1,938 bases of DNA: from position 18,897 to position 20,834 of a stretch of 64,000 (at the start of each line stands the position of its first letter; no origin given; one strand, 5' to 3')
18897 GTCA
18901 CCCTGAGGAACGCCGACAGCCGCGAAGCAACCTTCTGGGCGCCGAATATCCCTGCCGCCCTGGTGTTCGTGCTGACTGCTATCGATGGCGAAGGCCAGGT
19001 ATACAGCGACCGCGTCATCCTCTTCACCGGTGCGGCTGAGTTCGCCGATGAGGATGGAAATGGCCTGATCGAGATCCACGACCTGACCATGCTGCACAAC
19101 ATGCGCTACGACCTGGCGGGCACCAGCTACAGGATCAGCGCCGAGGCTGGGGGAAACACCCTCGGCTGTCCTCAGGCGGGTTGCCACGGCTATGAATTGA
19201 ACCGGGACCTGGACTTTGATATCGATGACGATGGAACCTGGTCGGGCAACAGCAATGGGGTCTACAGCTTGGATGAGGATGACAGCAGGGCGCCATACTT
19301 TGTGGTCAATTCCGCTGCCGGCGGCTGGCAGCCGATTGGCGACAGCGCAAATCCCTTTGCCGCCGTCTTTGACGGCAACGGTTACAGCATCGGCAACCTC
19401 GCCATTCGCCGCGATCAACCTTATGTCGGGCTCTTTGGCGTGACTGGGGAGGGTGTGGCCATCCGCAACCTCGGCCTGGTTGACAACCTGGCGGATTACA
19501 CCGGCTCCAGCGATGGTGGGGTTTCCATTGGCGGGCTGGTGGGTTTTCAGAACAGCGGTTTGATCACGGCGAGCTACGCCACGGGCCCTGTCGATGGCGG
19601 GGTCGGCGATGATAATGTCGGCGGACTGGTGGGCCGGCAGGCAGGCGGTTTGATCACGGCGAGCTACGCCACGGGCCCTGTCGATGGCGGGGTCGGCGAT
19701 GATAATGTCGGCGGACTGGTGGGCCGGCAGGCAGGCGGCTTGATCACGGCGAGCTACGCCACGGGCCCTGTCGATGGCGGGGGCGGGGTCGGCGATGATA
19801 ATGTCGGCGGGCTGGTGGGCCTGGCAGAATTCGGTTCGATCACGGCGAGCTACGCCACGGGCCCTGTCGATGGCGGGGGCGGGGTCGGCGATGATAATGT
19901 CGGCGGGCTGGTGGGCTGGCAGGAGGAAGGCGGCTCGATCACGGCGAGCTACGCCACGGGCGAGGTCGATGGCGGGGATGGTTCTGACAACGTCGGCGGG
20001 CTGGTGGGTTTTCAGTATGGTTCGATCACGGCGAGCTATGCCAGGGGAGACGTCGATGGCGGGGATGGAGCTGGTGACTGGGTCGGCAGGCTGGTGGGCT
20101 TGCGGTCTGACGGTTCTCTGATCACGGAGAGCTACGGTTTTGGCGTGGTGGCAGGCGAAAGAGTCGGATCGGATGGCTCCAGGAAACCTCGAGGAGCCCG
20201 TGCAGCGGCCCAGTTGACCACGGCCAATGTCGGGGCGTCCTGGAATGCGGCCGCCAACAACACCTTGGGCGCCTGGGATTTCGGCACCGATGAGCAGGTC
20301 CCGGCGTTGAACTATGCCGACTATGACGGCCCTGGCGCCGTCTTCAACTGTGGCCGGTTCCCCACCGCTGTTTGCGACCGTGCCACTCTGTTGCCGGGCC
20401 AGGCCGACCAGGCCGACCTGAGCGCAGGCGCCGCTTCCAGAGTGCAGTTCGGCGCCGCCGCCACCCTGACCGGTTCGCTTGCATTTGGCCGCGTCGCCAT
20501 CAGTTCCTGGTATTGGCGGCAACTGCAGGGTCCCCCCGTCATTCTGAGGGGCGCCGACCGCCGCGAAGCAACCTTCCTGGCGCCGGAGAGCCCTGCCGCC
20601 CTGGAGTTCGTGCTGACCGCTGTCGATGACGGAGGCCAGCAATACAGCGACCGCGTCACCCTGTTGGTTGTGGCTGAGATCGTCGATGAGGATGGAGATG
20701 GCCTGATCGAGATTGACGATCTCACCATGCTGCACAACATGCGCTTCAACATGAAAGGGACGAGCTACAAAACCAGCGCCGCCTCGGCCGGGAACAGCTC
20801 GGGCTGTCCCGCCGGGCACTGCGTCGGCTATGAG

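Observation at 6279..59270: Locus of giant modular secreted proteins (~10.5k and 6.3k aa): dockerin/EF-hand-like motif, beta-helix/GLUG repeats, Ig-like module, then cadherin-like arrays and a C-terminal anchor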

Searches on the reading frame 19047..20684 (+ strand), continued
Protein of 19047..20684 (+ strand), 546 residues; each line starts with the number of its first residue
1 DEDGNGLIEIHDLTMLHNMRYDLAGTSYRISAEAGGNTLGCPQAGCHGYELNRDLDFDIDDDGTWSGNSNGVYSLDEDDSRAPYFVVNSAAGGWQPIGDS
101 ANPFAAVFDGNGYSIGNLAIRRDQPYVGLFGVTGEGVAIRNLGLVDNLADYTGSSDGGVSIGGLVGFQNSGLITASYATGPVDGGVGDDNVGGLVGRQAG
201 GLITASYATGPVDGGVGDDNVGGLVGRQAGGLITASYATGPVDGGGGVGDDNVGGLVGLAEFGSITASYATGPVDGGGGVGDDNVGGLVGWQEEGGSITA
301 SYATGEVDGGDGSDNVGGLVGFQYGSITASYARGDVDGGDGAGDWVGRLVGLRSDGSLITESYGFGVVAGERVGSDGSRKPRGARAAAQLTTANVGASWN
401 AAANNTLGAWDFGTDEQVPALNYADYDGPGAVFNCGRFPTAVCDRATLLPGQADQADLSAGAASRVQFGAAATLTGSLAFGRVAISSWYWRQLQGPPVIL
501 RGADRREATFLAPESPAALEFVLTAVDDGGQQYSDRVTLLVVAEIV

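Call 37: fold_search(model_id=the predicted structure, library=pdb)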
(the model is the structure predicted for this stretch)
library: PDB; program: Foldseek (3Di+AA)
matches with E <= 10: 1941; with E <= 0.001: 1
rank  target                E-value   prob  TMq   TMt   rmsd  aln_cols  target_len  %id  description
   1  2yrl_MODEL_1_A        3.5e-04  1.00  0.16  0.76   2.0        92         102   27  Solution structure of the PKD domain from KIAA 1837 protein (released 2007-10-02)
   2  6ihb_R                1.1e-03  1.00  0.14  0.71   3.1        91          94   22  Adeno-Associated Virus 2 in complex with AAVR (released 2019-03-20)
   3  2yhg                  1.4e-03  1.00  0.13  0.16   3.7        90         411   13  Ab initio phasing of a nucleoside hydrolase-related hypothetical protein from Saccharophagus degradans that is associate (released 2011-08-03)
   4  2z4t_A                3.1e-03  1.00  0.13  0.15   2.5        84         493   20  Crystal Structure of Vibrionaceae Photobacterium sp. JT-ISH-224 2,6-sialyltransferase in a Ternary Complex with Donor  (released 2008-04-08)
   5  6jcq_R                3.1e-03  1.00  0.14  0.75   2.8        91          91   21  AAV1 in complex with AAVR (released 2019-10-23)
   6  6s5w_A                3.2e-03  1.00  0.14  0.57   3.7       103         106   16  Structure of Rib domain 'Rib Long' from Lactobacillus acidophilus (released 2019-12-11)
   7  2y72_A                3.4e-03  1.00  0.13  0.76   2.6        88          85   12  Crystal structure of the PKD Domain of Collagenase G from Clostridium Histolyticum at 1.18 Angstrom Resolution. (released 2011-09-28)
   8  7uvl_P                3.9e-03  1.00  0.28  0.13   9.3       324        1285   16  IgA1 Protease with IgA1 substrate (released 2022-11-23)
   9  2jh2_A                4.1e-03  1.00  0.12  0.39   7.6       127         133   10  X-ray crystal structure of a cohesin-like module from Clostridium perfringens (released 2007-11-06)
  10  4jgu_A                4.5e-03  1.00  0.14  0.70   2.8        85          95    9  Crystal structure of Clostridium histolyticum ColH collagenase polycystic kidney-disease-like domain 2b at 1.4 Angstro (released 2014-03-05)
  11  7uvk                  4.7e-03  1.00  0.36  0.16   5.5       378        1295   15  G. haemolysans IgA1 protease (released 2022-11-23)
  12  4l9d_A                5.6e-03  1.00  0.13  0.72   3.3        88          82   16  Crystal structure of the PKD1 domain from Vibrio cholerae metalloprotease PrtV (released 2013-07-10)
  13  2w1n                  6.1e-03  1.00  0.12  0.26   7.9       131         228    9  cohesin and fibronectin type-III double module construct from the Clostridium perfringens glycoside hydrolase GH84C (released 2009-02-03)
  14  4jrw_A                6.4e-03  1.00  0.14  0.76   2.6        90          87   14  Crystal structure of Clostridium histolyticum colg collagenase PKD domain 2 at 1.6 Angstrom resolution (released 2014-05-21)
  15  7jgj_A                6.7e-03  1.00  0.31  0.14   8.0       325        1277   19  IgA1 Protease in complex with neutralizing mAb (released 2020-12-09)
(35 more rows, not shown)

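Call 38: search_solved_structures(query=A1, max_evalue=0.01, show_alignments=2)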
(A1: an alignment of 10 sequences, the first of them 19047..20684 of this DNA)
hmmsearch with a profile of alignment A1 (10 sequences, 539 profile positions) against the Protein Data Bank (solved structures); distinct sequences matched with E-value up to 0.01: 2.
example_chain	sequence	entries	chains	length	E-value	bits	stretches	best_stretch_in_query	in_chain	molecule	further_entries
2yrl_A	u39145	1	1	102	5.2e-05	25.3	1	447-536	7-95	KIAA1837 protein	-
6nz0_Z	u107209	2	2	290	0.0017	20.3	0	464-533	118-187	Dyslexia-associated protein KIAA0319-like protein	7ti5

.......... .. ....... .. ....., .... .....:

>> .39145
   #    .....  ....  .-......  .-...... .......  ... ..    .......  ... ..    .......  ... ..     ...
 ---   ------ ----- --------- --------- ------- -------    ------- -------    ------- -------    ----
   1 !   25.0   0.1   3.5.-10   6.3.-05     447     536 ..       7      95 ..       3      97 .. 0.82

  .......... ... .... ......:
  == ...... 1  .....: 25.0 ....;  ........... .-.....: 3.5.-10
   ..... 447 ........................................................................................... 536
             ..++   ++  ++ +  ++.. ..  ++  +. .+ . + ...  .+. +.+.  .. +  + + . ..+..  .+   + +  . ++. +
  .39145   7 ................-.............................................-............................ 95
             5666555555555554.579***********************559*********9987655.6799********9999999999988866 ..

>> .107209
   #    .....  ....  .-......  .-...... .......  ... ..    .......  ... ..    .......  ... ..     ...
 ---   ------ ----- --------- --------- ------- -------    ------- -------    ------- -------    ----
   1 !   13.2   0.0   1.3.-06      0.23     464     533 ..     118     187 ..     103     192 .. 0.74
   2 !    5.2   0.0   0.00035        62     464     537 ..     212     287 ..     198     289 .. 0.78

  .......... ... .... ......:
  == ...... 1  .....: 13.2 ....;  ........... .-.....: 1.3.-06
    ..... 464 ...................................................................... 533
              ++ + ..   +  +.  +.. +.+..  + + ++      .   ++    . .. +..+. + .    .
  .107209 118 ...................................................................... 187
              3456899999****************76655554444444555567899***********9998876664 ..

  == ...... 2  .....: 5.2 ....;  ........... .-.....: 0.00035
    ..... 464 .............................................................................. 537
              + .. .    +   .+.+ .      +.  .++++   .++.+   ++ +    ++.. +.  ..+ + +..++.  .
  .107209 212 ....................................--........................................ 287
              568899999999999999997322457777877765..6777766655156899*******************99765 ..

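Call 62: search_protein_families(library=ncbifam, proteins=[P0030, P0011], max_evalue=10)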
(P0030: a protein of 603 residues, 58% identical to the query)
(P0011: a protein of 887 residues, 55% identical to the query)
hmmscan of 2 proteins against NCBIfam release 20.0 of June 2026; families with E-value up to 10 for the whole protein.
P0030 (603 aa): 3 families
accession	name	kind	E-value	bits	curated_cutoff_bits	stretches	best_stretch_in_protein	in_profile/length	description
TIGR03901.2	MYXO-CTERM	domain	0.0033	17.8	20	1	542-574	3-34/34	MYXO-CTERM sorting domain-containing protein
TIGR01167.1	LPXTG_anchor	domain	0.12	13.1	15.9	1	539-574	3-33/34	LPXTG cell wall anchor domain-containing protein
TIGR03778.1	VPDSG_CTERM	subfamily_domain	0.45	10.7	22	1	557-572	9-24/24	VPDSG-CTERM sorting domain-containing protein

P0011 (887 aa): 1 family
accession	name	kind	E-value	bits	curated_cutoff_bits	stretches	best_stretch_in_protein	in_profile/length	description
NF038112.1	myxo_dep_M36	subfamily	0.00059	17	1500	1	226-288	1413-1474/1604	myxosortase-dependent M36 family metallopeptidase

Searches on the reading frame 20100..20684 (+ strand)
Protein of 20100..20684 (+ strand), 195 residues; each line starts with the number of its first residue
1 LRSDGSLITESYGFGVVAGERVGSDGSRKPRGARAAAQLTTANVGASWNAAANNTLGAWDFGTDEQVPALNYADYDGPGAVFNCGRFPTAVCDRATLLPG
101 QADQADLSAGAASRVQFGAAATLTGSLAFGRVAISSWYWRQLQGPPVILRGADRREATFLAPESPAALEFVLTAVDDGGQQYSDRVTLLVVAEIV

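Call 46: search_protein_families(library=pfam, proteins=[window:20100-20684:+], max_evalue=10)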
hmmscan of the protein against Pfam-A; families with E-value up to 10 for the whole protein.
window:20100-20684:+ (195 aa): 1 family
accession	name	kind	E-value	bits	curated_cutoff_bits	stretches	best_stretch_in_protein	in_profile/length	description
PF22352.2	K319L-like_PKD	-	1.7e-08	34.8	27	1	109-190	1-84/84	K319L-like, PKD domain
